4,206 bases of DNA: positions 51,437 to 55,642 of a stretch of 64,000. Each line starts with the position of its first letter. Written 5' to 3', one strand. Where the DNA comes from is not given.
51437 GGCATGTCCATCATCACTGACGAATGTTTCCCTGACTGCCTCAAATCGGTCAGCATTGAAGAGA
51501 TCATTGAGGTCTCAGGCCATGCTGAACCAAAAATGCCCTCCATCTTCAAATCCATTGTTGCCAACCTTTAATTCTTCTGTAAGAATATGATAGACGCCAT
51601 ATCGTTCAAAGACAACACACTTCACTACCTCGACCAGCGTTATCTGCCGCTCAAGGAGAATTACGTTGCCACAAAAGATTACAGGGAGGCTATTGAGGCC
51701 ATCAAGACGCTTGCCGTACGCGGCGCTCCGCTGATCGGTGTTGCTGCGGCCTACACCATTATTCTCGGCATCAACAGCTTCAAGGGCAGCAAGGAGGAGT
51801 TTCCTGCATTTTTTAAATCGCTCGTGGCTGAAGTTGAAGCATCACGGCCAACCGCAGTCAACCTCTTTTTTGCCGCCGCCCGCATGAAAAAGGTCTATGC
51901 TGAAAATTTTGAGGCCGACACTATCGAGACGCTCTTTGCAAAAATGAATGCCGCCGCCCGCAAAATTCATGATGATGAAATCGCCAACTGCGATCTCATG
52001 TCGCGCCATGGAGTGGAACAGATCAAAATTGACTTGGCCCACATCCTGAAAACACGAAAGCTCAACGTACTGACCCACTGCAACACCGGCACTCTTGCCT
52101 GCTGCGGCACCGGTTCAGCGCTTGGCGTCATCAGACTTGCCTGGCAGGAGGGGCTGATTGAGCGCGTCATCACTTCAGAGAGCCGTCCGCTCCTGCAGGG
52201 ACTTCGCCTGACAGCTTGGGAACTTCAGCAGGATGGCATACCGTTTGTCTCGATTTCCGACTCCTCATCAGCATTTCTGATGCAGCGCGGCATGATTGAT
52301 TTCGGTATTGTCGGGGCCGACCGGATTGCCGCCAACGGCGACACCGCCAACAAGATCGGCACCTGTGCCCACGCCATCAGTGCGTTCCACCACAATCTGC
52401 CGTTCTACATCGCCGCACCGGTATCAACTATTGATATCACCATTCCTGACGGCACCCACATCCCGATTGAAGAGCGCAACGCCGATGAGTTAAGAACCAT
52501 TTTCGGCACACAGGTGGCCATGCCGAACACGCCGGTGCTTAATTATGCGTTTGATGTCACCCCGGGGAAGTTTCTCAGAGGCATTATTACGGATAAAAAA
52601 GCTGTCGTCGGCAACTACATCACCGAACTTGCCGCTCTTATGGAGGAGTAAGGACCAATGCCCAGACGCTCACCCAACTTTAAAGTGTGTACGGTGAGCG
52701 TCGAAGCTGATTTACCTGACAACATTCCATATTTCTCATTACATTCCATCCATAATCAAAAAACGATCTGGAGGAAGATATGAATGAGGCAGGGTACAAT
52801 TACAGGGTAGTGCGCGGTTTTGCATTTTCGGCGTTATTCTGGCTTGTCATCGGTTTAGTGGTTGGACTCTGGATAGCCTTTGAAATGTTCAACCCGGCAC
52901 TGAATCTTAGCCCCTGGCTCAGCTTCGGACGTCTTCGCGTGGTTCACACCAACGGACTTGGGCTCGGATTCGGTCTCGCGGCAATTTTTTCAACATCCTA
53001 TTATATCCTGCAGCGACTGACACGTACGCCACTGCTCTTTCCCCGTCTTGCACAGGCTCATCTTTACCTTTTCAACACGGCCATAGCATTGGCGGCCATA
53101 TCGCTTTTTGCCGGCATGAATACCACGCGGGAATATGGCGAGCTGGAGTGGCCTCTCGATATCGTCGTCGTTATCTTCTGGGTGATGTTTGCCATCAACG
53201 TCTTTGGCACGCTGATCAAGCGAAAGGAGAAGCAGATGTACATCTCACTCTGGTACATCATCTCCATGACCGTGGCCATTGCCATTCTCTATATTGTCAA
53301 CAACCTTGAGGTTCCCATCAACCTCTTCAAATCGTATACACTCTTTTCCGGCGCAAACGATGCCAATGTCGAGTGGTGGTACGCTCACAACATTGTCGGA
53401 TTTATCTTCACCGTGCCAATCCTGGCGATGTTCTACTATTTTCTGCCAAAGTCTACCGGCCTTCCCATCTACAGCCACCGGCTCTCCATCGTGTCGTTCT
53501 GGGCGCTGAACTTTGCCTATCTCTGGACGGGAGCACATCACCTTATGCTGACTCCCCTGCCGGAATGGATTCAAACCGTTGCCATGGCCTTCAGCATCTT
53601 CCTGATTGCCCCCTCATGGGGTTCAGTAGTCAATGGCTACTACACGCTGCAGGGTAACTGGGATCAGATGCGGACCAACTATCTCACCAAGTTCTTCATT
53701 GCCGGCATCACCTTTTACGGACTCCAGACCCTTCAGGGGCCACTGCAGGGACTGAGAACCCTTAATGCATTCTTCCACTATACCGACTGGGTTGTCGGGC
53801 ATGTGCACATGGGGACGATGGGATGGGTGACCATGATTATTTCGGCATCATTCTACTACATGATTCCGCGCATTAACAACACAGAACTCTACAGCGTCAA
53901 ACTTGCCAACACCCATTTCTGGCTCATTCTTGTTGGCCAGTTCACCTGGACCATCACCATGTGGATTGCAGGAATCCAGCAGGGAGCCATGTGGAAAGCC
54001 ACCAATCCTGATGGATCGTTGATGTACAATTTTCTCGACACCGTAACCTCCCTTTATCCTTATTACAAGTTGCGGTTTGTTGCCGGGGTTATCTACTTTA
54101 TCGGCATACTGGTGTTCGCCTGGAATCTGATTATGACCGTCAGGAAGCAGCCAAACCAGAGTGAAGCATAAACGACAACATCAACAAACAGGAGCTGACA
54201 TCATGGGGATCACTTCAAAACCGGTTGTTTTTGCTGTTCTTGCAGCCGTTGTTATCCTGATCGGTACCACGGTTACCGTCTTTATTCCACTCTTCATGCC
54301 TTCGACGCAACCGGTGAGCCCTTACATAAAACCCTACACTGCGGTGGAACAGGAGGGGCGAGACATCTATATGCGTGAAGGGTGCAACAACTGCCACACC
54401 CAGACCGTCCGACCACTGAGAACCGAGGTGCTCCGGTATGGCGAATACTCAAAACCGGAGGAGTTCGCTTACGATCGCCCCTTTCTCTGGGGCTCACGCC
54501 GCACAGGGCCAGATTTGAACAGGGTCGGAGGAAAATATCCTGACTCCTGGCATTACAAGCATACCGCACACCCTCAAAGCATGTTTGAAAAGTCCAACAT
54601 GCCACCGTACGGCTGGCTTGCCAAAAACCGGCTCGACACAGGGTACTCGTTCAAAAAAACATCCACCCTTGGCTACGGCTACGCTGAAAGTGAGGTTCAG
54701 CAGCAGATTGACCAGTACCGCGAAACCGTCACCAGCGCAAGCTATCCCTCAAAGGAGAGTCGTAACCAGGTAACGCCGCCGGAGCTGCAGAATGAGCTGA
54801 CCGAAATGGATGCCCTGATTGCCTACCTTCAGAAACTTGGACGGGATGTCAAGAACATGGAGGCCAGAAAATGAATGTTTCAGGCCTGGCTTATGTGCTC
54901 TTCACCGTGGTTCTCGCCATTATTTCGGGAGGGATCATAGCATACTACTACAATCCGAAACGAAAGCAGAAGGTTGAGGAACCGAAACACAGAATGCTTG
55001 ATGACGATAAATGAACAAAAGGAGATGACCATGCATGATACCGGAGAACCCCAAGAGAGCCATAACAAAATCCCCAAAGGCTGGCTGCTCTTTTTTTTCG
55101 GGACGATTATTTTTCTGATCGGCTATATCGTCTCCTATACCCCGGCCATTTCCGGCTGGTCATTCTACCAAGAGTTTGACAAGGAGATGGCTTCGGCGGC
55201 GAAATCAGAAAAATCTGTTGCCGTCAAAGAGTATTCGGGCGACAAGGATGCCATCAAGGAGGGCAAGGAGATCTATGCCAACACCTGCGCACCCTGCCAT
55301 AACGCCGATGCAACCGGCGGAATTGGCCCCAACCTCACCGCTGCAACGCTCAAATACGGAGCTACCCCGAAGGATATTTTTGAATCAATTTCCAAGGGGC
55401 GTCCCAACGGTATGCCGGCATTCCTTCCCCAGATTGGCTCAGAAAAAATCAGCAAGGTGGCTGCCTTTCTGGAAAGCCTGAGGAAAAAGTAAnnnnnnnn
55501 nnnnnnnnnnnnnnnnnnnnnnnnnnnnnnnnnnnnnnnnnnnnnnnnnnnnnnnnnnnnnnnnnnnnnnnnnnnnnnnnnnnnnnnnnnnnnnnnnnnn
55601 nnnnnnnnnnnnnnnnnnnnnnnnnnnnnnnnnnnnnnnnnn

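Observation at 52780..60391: Complete cbb3-type O2 reductase plus assembly genes in a probable strict anaerobe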

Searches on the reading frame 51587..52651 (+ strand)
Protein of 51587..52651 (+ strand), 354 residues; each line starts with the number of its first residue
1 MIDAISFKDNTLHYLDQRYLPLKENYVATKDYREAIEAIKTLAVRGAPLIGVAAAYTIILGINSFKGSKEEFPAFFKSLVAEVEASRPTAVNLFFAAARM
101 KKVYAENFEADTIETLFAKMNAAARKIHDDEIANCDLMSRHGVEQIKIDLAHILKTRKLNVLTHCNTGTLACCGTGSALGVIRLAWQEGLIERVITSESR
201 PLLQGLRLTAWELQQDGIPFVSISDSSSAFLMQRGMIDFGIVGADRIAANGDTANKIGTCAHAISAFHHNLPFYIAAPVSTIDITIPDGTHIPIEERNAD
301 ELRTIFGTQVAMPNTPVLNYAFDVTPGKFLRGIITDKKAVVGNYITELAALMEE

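Call 20: find_related_loci(query=window:51587-52651:+, collection=genome_contigs, flank=10000)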
Query window:51587-52651:+ (354 aa) in genome_contigs; peptide patterns used: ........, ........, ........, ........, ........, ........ (x = any residue, [..] = any of these).
598 stretches matched a pattern (row limit reached: there are more); 551 encode a relative of the query (tblastn E <= 1e-3); the best 80 are kept; 80 distinct loci.
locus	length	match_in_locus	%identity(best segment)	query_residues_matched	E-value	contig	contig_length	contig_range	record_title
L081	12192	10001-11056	94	1-352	0e+0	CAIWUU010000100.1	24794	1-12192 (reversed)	MAG: uncultured Chlorobiaceae bacterium isolate Day6-4_bin-296 genome assembly, contig: bin-296:100/201, whole genome sh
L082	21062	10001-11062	94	1-354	0e+0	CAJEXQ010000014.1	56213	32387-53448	MAG: uncultured Chlorobiaceae bacterium isolate RF-1857-SP43-464-H3_S9 genome assembly, contig: NODE_14_length_56213_cov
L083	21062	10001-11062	94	1-354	0e+0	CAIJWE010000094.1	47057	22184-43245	MAG: uncultured Chlorobiaceae bacterium isolate KT5_bin-399 genome assembly, contig: bin-399:094/131, whole genome shotg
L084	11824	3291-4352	92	1-354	0e+0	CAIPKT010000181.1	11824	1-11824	MAG: uncultured Chlorobiaceae bacterium isolate Ja1-D4_bin-695 genome assembly, contig: bin-695:181/226, whole genome sh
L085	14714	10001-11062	93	1-354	0e+0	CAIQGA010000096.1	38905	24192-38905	MAG: uncultured Chlorobiaceae bacterium isolate Day6-4_bin-310 genome assembly, contig: bin-310:096/234, whole genome sh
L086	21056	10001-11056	93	1-352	0e+0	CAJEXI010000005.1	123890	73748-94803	MAG: uncultured Chlorobiaceae bacterium isolate RF-1857-SP43-464-F4_S21 genome assembly, contig: NODE_5_length_123890_co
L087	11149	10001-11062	93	1-354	0e+0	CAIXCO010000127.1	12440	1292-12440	MAG: uncultured Chlorobiaceae bacterium isolate Ki3-D4_bin-316 genome assembly, contig: bin-316:127/391, whole genome sh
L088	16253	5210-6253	85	1-348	0e+0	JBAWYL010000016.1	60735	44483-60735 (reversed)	MAG: Chlorobiaceae bacterium isolate ELA088 MAG088_16, whole genome shotgun sequence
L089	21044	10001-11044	86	1-348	0e+0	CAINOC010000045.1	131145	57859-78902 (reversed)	MAG: uncultured Chlorobiaceae bacterium isolate B12_bin-2243 genome assembly, contig: bin-2243:045/120, whole genome sho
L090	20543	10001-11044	86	1-348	0e+0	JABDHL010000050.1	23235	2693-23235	MAG: Chlorobiaceae bacterium isolate Oct13_Bin_1 GSB_B_Oct13_Bin_1_000000000050, whole genome shotgun sequence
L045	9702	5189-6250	81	1-354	0e+0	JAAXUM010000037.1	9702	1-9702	MAG: Chlorobiaceae bacterium isolate W4_Combined_metabat2_036 W4_Combined_metabat2_036_NODE_2450, whole genome shotgun s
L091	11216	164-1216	77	1-351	0e+0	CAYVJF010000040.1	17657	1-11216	MAG TPA_asm: uncultured Chlorobium sp. isolate SRP167671_co2_223 genome assembly, contig: NODE_4217_length_17657_cov_129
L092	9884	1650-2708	76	1-353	0e+0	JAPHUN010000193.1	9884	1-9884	MAG: Chlorobium sp. isolate S3D-Bin_4 c_000000738058, whole genome shotgun sequence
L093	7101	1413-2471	77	1-353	0e+0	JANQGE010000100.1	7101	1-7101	MAG: Chlorobium sp. isolate PL23b_bin.32 k99_1819712, whole genome shotgun sequence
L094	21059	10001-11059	75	1-353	0e+0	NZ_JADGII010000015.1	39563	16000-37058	Prosthecochloris ethylica strain N3 NODE_53_length_39563_cov_117.605700, whole genome shotgun sequence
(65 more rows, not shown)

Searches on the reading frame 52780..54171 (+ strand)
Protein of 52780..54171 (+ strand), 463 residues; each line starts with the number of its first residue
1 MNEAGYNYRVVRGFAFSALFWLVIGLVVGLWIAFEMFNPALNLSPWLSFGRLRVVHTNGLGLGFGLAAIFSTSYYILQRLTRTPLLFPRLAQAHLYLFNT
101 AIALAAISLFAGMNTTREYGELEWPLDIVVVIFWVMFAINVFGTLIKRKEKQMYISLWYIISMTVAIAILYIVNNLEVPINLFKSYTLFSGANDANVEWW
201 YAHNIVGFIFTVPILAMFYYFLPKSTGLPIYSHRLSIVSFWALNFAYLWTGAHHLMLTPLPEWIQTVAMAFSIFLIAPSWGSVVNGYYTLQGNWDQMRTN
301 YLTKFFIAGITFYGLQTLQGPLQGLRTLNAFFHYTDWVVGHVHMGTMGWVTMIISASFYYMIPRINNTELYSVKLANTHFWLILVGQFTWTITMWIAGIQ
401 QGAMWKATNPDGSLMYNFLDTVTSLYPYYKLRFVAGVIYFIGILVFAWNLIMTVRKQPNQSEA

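Call 3: search_protein_families(library=ncbifam, proteins=[window:52780-54171:+], max_evalue=0.001)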
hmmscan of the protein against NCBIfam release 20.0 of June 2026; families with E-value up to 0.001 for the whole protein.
window:52780-54171:+ (463 aa): 4 families
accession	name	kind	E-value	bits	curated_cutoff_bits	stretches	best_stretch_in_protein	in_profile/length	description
NF011053.0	PRK14485.1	subfamily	1e-162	543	1080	1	4-460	8-466/716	putative bifunctional cbb3-type cytochrome c oxidase subunit I/II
TIGR00780.1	ccoN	equivalog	1.7e-160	535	583.15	1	6-459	3-463/474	cytochrome-c oxidase, cbb3-type subunit I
TIGR02891.1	CtaD_CoxA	equivalog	1.3e-14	53.7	670.75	1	12-460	12-475/504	cytochrome c oxidase subunit I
NF041075.1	quin_ox_SoxB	equivalog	9.1e-05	21.6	700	1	134-400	138-405/468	proton pump complex quinol oxidase subunit SoxB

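Call 4: search_protein_families(library=pfam, proteins=[window:52780-54171:+], max_evalue=0.001)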
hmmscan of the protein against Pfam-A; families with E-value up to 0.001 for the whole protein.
window:52780-54171:+ (463 aa): 1 family
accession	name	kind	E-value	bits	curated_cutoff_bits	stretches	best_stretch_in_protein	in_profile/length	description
PF00115.25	COX1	-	4.7e-102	342.5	34.8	1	9-438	1-436/436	Cytochrome C and Quinol oxidase polypeptide I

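Call 6: find_related_loci(query=window:52780-54171:+, collection=genome_contigs, flank=10000)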
Query window:52780-54171:+ (463 aa) in genome_contigs; peptide patterns used: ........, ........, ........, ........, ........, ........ (x = any residue, [..] = any of these).
111 stretches matched a pattern; 95 encode a relative of the query (tblastn E <= 1e-3); the best 80 are kept; 80 distinct loci.
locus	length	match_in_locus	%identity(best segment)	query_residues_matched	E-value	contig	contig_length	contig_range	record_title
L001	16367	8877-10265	98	1-463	0e+0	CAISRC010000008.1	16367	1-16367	MAG: uncultured Chlorobiaceae bacterium isolate VK3_bin-0348 genome assembly, contig: bin-0348:008/144, whole genome sho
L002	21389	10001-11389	98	1-463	0e+0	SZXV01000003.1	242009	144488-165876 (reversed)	MAG: Chlorobium sp. isolate L227-S-6D L227_S_6D_11, whole genome shotgun sequence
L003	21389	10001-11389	95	1-463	0e+0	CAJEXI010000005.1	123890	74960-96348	MAG: uncultured Chlorobiaceae bacterium isolate RF-1857-SP43-464-F4_S21 genome assembly, contig: NODE_5_length_123890_co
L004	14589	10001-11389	95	1-463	0e+0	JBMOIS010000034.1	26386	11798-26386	MAG: Chlorobium sp. isolate Deming_bin.463 contig4245, whole genome shotgun sequence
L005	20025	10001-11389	95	1-463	0e+0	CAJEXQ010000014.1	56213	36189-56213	MAG: uncultured Chlorobiaceae bacterium isolate RF-1857-SP43-464-H3_S9 genome assembly, contig: NODE_14_length_56213_cov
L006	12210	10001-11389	94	1-463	0e+0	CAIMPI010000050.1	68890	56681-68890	MAG: uncultured Chlorobiaceae bacterium isolate AM-lipid-02-D7_bin-507 genome assembly, contig: bin-507:50/55, whole gen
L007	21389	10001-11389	94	1-463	0e+0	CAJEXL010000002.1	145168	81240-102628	MAG: uncultured Chlorobiaceae bacterium isolate RF-1857-SP43-464-A3_S5 genome assembly, contig: NODE_2_length_145168_cov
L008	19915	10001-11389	93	1-463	0e+0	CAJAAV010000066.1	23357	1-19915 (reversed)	MAG: uncultured Chlorobiaceae bacterium isolate Loc080925-8m_bin-189 genome assembly, contig: bin-189:066/293, whole gen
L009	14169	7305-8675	93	6-462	0e+0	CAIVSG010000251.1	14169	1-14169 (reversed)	MAG: uncultured Chlorobiaceae bacterium isolate A14_bin-2382 genome assembly, contig: bin-2382:251/286, whole genome sho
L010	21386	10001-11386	91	2-463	0e+0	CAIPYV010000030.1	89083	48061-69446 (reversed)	MAG: uncultured Chlorobiaceae bacterium isolate AM3_bin-0403 genome assembly, contig: bin-0403:030/136, whole genome sho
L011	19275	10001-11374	91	6-463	0e+0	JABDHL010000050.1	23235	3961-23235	MAG: Chlorobiaceae bacterium isolate Oct13_Bin_1 GSB_B_Oct13_Bin_1_000000000050, whole genome shotgun sequence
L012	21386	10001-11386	91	2-463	0e+0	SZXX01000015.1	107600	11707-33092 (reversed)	MAG: Chlorobium sp. isolate L227-2013-22 CA-L227-2013_69276, whole genome shotgun sequence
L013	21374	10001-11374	91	6-463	0e+0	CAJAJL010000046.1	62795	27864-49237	MAG: uncultured Chlorobiaceae bacterium isolate A-4_bin-195 genome assembly, contig: bin-195:046/129, whole genome shotg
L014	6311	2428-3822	90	1-462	0e+0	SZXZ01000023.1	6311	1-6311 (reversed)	MAG: Chlorobium sp. isolate L227-2013-56 CA-L227-2013_43864, whole genome shotgun sequence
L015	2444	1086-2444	91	6-458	0e+0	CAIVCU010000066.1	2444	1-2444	MAG: uncultured Chlorobiaceae bacterium isolate AM-2014-D4_bin-064 genome assembly, contig: bin-064:066/471, whole genom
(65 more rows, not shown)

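Call 13: search_solved_structures(query=window:52780-54171:+, show_alignments=1, max_evalue=1e-10)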
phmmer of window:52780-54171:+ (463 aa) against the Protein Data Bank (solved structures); distinct sequences matched with E-value up to 1e-10: 5.
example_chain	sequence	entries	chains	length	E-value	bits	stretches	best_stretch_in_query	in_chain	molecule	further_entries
3mk7_A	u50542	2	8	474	1.2e-143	483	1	4-456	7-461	Cytochrome c oxidase, cbb3-type, subunit N | Cbb3-type cytochrome c oxidase subunit CcoN1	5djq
9g6b_A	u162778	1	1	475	4.3e-142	477.9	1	2-456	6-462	cytochrome-c oxidase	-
8smr_E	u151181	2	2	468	4.9e-132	444.7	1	5-456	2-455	cytochrome-c oxidase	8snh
9g83_t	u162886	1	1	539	4e-121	408.8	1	5-460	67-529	cytochrome-c oxidase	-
6xkw_n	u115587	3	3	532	1.9e-119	403.2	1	9-460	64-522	Cytochrome c oxidase, Cbb3-type, subunit I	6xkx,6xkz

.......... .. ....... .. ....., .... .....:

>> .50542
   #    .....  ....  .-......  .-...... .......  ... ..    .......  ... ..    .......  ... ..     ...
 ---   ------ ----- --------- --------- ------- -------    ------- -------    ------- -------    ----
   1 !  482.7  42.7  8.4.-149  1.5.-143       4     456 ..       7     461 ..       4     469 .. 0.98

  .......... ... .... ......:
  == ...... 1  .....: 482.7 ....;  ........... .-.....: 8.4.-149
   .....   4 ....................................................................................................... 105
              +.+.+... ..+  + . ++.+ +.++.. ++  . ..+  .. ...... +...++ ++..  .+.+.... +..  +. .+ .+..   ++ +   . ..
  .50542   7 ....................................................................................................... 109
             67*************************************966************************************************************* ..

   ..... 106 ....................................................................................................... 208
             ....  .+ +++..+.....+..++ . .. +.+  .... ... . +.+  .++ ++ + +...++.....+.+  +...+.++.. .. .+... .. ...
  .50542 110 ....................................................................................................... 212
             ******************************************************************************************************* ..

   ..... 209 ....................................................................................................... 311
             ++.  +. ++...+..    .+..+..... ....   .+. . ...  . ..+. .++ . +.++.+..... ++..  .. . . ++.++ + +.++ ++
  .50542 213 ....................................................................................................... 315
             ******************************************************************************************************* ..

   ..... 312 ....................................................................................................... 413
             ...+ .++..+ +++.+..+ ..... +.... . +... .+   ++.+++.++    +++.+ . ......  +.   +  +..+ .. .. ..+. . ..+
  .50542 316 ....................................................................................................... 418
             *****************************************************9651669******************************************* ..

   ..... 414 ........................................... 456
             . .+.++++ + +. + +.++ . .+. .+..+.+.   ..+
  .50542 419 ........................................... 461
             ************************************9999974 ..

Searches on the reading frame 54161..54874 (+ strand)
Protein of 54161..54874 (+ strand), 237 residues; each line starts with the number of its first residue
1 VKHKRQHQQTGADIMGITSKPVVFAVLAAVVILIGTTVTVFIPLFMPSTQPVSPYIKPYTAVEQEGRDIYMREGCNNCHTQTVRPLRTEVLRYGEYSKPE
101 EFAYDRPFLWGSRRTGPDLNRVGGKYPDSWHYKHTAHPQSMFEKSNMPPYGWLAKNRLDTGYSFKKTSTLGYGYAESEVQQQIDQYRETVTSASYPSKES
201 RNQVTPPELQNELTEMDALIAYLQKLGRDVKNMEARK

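Call 3: search_protein_families(library=ncbifam, proteins=[window:54161-54874:+], max_evalue=0.001)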
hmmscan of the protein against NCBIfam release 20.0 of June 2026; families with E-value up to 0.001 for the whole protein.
window:54161-54874:+ (237 aa): 5 families
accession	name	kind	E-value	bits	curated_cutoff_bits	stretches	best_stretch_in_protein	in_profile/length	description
NF011054.0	PRK14486.1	equivalog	1.1e-78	264.7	447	1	17-235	5-195/294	putative bifunctional cbb3-type cytochrome c oxidase subunit II/cytochrome c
NF011055.0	PRK14487.1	subfamily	2e-73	246.4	218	1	17-235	10-207/212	cbb3-type cytochrome c oxidase subunit II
NF011053.0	PRK14485.1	subfamily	8.4e-66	222.6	1080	1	17-235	493-708/716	putative bifunctional cbb3-type cytochrome c oxidase subunit I/II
TIGR00781.1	ccoO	equivalog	9.5e-59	198.9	200.65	1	20-234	7-228/232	cytochrome-c oxidase, cbb3-type subunit II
TIGR04485.1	thiosulf_SoxX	equivalog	0.00092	19.9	61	0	115-152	21-59/78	sulfur oxidation c-type cytochrome SoxX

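Call 4: search_protein_families(library=pfam, proteins=[window:54161-54874:+], max_evalue=0.001)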
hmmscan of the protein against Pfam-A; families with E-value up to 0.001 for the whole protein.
window:54161-54874:+ (237 aa): 1 family
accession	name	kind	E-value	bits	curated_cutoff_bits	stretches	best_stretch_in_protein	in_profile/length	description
PF02433.20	FixO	-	2.8e-74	249.7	29.6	1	18-230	5-219/219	Cytochrome C oxidase, mono-heme subunit/FixO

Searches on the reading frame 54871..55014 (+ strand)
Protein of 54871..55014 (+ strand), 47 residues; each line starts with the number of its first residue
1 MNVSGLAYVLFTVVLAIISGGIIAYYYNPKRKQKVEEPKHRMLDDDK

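Call 41: search_protein_families(library=pfam, proteins=[window:54871-55014:+], max_evalue=5)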
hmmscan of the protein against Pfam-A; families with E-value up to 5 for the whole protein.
window:54871-55014:+ (47 aa): 3 families
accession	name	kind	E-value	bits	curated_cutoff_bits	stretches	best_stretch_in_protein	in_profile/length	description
PF05545.16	FixQ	-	4.6e-11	42.9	29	1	2-46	5-49/49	Cbb3-type cytochrome oxidase component FixQ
PF07584.16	BatA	-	0.021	15.7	25.9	1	5-44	3-42/77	Aerotolerance regulator N-terminal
PF12911.12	OppC_N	-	0.22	11.8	23.9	1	3-28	17-42/53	N-terminal TM domain of oligopeptide transport permease C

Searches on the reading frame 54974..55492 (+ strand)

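Call 3: search_protein_families(library=ncbifam, proteins=[window:54974-55492:+], max_evalue=0.001)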
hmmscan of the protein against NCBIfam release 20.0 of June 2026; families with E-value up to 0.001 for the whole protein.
window:54974-55492:+ (172 aa): 10 families
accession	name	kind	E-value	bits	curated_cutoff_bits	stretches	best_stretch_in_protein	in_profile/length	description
TIGR00782.1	ccoP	equivalog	9.4e-23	80.9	179.95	2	85-170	194-282/285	cytochrome-c oxidase, cbb3-type subunit III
NF011054.0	PRK14486.1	equivalog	5.9e-13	49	447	1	81-171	202-292/294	putative bifunctional cbb3-type cytochrome c oxidase subunit II/cytochrome c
NF045774.1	cytochro_C551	exception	3.6e-10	39.8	118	1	86-168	31-108/110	cytochrome c551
NF045773.1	cytochro_C550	exception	4.4e-10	39.5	125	1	79-167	39-117/118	cytochrome c550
TIGR03872.1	cytochrome_MoxG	equivalog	7.9e-10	39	147.8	1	71-170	21-122/133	cytochrome c(L), periplasmic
NF050122.1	bc1_QcrC_actin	exception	7.6e-09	35.2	200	1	77-171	119-213/253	cytochrome bc1 complex diheme cytochrome c subunit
TIGR04494.1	c550_PedF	equivalog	9.9e-08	32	122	1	82-170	38-131/133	cytochrome c-550 PedF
NF045930.1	Cytc6PetJCyano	equivalog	2.2e-06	27.5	135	1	94-166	28-102/110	cytochrome c6 PetJ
TIGR02603.1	CxxCH_TIGR02603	domain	7.7e-05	22.7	68.15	1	95-125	4-35/134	putative heme-binding domain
NF052248.1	SorU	equivalog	0.00018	21.7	100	1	104-165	12-71/72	SorU family sulfite dehydrogenase c-type cytochrome subunit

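Call 4: search_protein_families(library=pfam, proteins=[window:54974-55492:+], max_evalue=0.001)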
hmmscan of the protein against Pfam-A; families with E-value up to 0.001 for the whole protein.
window:54974-55492:+ (172 aa): 3 families
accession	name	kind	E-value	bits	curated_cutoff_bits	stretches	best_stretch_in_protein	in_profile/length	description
PF13442.11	Cytochrome_CBB3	-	8.2e-15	55.3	27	1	93-166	2-68/68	Cytochrome C oxidase, cbb3-type, subunit III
PF00034.26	Cytochrom_C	-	1.1e-08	36.7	21.3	1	94-169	1-89/90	Cytochrome c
PF14715.11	FixP_N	-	4.2e-08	33.2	24.9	1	27-55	13-41/48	N-terminal domain of cytochrome oxidase-cbb3, FixP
